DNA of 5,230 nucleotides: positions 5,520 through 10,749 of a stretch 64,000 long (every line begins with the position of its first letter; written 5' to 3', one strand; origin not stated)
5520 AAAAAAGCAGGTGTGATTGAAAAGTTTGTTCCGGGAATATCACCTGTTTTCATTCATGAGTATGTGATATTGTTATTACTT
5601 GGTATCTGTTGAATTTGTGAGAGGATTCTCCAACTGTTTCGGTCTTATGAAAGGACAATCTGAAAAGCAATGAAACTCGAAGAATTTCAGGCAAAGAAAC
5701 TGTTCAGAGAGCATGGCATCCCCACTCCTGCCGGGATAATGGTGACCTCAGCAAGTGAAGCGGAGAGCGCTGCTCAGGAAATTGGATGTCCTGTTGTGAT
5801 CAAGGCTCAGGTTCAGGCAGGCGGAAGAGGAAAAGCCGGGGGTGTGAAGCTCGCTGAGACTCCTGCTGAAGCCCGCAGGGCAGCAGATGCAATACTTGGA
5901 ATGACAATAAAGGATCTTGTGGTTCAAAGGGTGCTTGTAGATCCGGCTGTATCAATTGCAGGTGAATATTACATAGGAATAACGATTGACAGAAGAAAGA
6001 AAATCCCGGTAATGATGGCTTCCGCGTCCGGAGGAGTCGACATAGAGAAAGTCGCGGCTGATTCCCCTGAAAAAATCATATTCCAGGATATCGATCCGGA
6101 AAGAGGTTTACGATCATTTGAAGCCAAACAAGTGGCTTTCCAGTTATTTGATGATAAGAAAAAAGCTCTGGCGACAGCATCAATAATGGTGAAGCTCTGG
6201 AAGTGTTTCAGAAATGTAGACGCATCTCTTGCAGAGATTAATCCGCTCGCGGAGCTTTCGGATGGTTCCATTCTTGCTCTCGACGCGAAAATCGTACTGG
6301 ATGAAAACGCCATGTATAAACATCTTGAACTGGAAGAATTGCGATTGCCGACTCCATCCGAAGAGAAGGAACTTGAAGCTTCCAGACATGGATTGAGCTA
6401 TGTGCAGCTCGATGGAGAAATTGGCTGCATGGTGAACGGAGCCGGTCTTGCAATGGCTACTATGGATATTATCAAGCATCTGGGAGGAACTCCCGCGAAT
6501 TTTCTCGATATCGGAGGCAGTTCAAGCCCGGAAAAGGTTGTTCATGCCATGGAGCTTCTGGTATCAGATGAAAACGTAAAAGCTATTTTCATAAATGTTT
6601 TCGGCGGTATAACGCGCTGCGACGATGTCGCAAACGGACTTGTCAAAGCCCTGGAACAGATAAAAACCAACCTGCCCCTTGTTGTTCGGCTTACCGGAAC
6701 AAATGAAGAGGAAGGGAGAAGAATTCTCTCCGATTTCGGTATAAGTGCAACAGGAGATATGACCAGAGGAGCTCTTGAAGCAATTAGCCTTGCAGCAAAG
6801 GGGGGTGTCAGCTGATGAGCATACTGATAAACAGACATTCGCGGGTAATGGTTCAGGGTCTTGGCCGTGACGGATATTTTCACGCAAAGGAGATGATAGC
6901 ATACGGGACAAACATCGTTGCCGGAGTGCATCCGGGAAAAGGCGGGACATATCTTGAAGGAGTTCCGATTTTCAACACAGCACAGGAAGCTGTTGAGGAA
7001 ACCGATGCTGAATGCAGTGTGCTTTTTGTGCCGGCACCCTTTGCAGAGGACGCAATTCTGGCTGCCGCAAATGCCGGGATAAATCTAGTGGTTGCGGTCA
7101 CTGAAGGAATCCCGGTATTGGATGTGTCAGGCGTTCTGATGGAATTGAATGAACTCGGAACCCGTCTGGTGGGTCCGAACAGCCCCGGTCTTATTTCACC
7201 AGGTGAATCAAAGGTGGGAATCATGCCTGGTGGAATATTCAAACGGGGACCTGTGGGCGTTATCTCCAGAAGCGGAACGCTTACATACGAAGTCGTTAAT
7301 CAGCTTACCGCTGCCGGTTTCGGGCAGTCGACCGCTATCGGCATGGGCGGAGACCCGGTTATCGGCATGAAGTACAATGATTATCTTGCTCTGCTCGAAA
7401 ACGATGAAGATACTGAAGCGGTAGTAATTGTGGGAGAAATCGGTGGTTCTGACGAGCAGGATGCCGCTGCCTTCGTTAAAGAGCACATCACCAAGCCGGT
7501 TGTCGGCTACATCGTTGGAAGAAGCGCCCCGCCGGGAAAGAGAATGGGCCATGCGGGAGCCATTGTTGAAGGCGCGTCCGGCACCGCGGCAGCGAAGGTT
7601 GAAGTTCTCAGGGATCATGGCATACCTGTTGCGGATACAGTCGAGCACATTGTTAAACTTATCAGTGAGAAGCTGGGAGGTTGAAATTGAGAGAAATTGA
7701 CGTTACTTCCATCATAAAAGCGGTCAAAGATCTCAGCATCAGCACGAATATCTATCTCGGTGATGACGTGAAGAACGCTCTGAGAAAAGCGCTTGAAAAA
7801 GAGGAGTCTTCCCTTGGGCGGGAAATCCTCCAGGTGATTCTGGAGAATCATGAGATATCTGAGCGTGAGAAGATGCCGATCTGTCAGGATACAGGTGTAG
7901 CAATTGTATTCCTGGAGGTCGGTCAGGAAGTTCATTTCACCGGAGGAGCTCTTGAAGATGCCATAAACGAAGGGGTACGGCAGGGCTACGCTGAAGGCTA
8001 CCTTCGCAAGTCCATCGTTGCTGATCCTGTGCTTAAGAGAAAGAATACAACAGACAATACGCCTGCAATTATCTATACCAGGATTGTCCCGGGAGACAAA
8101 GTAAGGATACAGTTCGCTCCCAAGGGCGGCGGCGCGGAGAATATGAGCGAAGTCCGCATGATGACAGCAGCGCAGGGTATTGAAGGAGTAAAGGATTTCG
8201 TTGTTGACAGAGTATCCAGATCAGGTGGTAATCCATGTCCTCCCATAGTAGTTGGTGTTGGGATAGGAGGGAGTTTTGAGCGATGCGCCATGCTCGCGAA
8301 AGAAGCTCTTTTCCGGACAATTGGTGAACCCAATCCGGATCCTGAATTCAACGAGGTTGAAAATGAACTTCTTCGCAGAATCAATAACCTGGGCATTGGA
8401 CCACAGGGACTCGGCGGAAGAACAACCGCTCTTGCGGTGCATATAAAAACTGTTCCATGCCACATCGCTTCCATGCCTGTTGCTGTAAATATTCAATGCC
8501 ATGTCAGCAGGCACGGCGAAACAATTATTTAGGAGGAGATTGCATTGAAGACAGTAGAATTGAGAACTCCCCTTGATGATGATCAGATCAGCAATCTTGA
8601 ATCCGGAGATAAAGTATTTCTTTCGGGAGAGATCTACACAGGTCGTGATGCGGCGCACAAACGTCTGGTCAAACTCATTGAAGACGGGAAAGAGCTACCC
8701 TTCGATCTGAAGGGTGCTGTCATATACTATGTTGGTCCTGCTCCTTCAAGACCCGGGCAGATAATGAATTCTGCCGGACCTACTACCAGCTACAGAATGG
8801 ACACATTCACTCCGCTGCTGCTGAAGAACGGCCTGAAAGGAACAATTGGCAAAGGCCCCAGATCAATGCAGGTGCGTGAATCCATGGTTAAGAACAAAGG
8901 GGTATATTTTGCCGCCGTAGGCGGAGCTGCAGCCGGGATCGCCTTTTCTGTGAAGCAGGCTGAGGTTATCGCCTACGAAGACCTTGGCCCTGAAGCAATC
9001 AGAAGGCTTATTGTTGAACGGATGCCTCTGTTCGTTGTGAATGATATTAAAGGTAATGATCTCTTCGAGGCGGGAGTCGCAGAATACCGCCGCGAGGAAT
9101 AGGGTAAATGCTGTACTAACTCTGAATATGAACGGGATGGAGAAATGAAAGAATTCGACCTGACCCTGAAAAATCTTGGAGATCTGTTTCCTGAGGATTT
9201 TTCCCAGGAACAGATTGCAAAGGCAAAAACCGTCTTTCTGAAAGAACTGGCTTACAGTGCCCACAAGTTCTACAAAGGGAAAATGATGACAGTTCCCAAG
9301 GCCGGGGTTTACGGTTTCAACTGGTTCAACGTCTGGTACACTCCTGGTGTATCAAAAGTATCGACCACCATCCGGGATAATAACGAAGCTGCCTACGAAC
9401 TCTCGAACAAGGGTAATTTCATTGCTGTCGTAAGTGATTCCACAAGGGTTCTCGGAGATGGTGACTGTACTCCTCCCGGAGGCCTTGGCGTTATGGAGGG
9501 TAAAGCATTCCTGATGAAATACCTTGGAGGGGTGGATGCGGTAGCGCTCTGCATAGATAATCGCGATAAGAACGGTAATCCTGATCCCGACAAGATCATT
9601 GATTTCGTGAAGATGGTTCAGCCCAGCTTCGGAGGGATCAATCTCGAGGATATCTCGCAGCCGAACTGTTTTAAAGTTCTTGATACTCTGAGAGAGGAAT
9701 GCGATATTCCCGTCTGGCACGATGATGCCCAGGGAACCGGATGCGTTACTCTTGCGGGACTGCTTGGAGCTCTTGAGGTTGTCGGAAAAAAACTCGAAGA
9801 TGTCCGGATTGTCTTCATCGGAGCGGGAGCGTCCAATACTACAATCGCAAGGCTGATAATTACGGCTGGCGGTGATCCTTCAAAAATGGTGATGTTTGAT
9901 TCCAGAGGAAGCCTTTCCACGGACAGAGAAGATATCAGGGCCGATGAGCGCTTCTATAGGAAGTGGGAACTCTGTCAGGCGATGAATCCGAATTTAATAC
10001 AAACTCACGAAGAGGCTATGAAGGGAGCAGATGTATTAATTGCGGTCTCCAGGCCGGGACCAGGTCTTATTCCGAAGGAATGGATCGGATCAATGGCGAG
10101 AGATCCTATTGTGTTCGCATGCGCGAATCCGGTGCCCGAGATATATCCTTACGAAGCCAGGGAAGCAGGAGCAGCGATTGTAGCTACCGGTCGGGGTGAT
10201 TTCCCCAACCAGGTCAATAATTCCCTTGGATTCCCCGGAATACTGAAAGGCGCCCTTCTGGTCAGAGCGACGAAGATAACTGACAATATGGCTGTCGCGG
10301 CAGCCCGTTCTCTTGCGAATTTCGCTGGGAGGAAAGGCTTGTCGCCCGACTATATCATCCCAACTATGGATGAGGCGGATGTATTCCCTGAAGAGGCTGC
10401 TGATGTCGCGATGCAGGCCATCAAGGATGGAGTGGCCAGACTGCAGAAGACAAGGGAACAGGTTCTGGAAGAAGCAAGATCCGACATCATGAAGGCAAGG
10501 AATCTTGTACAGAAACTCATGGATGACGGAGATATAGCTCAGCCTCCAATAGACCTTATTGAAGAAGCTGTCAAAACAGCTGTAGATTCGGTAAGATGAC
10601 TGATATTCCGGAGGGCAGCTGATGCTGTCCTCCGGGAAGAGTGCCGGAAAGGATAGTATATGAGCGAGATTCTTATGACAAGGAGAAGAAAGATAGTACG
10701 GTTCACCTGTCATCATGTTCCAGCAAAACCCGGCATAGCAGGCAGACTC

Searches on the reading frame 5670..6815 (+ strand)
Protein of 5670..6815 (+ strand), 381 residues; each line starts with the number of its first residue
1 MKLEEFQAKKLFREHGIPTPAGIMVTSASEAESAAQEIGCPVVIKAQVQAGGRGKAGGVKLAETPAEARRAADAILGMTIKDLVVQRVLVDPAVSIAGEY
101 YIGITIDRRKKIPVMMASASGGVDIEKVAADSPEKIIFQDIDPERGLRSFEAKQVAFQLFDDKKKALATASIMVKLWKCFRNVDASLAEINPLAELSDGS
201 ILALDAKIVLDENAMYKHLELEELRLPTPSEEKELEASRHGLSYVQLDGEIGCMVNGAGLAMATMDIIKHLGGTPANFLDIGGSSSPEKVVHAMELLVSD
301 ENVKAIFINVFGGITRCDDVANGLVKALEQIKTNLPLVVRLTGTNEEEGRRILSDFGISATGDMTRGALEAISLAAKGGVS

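Call 14: search_protein_families(library=pfam, proteins=[window:5670-6815:+], max_evalue=0.0001)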
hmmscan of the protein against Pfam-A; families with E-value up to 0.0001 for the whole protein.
window:5670-6815:+ (381 aa): 7 families
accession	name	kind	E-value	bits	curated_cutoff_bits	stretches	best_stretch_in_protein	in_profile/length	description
PF08442.15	ATP-grasp_2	-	1.1e-61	208.5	29.5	1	2-194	1-201/202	ATP-grasp domain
PF00549.24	Ligase_CoA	-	6.1e-30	104.4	24.5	1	254-358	1-112/128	CoA-ligase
PF13549.11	ATP-grasp_5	-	5.4e-15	55.8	27.6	1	3-210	10-221/221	ATP-grasp domain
PF24948.1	Citrate_synth_N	-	1.2e-13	51.4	83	1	41-217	53-227/232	ATP-citrate synthase ATP-grasp domain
PF01071.24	GARS_A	-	1.2e-06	29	27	1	8-94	6-94/194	Phosphoribosylglycinamide synthetase, ATP-grasp (A) domain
PF02786.22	CPSase_L_D2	-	3.9e-06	27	19.8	1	7-92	4-87/211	Carbamoyl-phosphate synthase L chain, ATP binding domain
PF02222.28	ATP-grasp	-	4.3e-05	23.7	27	1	11-57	2-49/179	ATP-grasp domain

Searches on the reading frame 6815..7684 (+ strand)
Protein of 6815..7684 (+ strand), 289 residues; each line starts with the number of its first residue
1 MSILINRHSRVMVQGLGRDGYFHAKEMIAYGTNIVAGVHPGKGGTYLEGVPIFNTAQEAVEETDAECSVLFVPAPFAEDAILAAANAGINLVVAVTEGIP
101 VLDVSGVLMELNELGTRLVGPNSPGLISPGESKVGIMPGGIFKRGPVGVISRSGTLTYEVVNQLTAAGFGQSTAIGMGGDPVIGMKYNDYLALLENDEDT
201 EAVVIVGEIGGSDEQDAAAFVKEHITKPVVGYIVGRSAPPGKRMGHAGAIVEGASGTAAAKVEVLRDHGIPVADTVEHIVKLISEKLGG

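Call 14: search_protein_families(library=pfam, proteins=[window:6815-7684:+], max_evalue=0.0001)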
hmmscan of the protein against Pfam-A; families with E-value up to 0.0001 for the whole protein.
window:6815-7684:+ (289 aa): 3 families
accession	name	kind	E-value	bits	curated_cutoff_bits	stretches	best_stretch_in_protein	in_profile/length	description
PF02629.25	CoA_binding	-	1.1e-24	87.4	22.3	1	7-98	2-97/97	CoA binding domain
PF00549.24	Ligase_CoA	-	4.7e-21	75.7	24.5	1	150-267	1-124/128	CoA-ligase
PF13607.11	Succ_CoA_lig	-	4.7e-12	46.3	27.4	1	144-282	1-134/138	Succinyl-CoA ligase like flavodoxin domain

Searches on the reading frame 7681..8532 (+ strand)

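Call 14: search_protein_families(library=pfam, proteins=[window:7681-8532:+], max_evalue=0.0001)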
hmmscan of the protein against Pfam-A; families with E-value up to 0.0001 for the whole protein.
window:7681-8532:+ (283 aa): 1 family
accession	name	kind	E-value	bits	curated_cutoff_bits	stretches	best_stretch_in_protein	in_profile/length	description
PF05681.19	Fumerase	-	8.7e-118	393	25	1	13-280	2-268/270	Fumarate hydratase (Fumerase)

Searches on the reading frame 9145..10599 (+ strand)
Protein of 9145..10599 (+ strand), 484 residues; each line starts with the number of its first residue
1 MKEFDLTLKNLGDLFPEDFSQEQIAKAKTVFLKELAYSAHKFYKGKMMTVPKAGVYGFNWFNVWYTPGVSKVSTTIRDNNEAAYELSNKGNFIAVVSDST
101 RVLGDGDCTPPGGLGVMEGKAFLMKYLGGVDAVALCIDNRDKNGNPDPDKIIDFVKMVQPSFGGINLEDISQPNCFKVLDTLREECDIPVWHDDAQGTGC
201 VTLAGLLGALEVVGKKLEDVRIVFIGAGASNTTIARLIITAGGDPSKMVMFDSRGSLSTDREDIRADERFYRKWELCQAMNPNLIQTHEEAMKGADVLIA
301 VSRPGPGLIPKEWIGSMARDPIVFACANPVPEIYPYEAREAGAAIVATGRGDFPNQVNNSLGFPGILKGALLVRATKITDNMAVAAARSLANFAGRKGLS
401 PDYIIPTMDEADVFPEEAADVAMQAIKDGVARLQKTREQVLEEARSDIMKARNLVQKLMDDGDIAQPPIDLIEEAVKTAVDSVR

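Call 14: search_protein_families(library=pfam, proteins=[window:9145-10599:+], max_evalue=0.0001)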
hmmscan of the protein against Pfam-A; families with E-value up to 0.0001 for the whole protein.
window:9145-10599:+ (484 aa): 2 families
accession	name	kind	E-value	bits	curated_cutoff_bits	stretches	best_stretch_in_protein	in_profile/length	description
PF03949.21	Malic_M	-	1.8e-26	93.5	23.5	1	196-414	2-245/258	Malic enzyme, NAD binding domain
PF00390.24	malic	-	2.6e-18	66.9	23.1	1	62-183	21-182/182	Malic enzyme, N-terminal domain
